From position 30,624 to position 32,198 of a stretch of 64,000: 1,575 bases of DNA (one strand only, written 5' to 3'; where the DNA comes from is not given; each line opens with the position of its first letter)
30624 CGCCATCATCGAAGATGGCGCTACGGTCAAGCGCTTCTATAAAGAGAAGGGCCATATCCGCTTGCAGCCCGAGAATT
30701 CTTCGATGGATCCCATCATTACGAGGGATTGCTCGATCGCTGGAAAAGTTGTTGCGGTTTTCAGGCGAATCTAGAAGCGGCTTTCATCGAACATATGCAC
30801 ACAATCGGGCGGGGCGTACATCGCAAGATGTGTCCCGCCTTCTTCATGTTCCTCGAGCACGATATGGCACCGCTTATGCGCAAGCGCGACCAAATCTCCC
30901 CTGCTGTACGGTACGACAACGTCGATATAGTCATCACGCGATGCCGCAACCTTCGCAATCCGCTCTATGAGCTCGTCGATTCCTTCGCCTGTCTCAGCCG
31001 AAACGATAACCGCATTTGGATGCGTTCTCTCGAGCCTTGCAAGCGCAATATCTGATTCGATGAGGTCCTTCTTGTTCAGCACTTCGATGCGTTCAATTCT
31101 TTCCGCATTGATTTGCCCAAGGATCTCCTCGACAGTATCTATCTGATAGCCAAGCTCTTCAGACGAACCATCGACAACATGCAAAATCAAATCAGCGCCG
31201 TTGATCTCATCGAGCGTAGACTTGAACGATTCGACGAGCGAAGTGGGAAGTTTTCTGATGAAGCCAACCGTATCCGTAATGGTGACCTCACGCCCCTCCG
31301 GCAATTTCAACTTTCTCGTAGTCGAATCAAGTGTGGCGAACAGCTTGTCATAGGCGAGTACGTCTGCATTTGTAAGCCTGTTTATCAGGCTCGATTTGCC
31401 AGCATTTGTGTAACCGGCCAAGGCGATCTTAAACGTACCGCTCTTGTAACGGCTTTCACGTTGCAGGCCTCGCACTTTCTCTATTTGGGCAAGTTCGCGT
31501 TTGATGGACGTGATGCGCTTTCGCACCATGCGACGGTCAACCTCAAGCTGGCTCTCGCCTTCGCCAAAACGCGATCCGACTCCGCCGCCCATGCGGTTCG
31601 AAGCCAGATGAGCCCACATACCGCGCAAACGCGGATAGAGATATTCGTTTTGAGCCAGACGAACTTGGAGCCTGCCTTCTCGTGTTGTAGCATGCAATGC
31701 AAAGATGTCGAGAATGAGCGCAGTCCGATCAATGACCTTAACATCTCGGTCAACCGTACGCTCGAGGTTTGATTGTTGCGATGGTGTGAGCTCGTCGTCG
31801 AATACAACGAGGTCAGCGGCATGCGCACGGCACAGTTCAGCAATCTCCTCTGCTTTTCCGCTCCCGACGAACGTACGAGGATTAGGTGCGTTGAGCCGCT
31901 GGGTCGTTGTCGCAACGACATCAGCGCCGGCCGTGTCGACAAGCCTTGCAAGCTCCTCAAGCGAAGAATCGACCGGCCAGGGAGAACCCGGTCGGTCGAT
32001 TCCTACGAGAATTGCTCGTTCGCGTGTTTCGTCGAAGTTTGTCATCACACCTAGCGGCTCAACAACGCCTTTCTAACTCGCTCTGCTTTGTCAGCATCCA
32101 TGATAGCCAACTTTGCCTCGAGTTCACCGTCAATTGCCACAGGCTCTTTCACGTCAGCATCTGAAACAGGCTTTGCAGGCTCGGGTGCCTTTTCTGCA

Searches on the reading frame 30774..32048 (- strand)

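Call 35: search_protein_families(library=pfam, proteins=[window:30774-32048:-], max_evalue=0.0001)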
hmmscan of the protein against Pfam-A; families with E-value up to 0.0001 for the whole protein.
window:30774-32048:- (425 aa): 8 families
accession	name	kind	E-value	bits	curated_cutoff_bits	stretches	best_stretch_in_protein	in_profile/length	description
PF13167.11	GTP-bdg_N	-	3.7e-35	120.8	25.4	1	28-117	2-89/89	GTP-binding GTPase N-terminal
PF16360.10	GTP-bdg_M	-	1.1e-25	90.4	29.5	1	119-200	1-79/79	GTP-binding GTPase Middle Region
PF01926.29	MMR_HSR1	-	6.8e-23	81.4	21.9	1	207-326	1-113/113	50S ribosome-binding GTPase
PF03193.22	RsgA_GTPase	-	1.1e-08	35.6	30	0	207-263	108-168/174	RsgA GTPase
PF02421.24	FeoB_N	-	2.2e-07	30.9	27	1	207-364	2-156/156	Ferrous iron transport protein B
PF00350.29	Dynamin_N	-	5.4e-06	27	27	0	208-239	1-32/168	Dynamin family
PF16897.10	MMR_HSR1_Xtn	-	5.9e-06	26.6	35.2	1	303-365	42-101/106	C-terminal region of MMR_HSR1 domain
PF19275.4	HflX_C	-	1.3e-05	25.6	26.4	1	341-405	7-71/102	HflX C-terminal domain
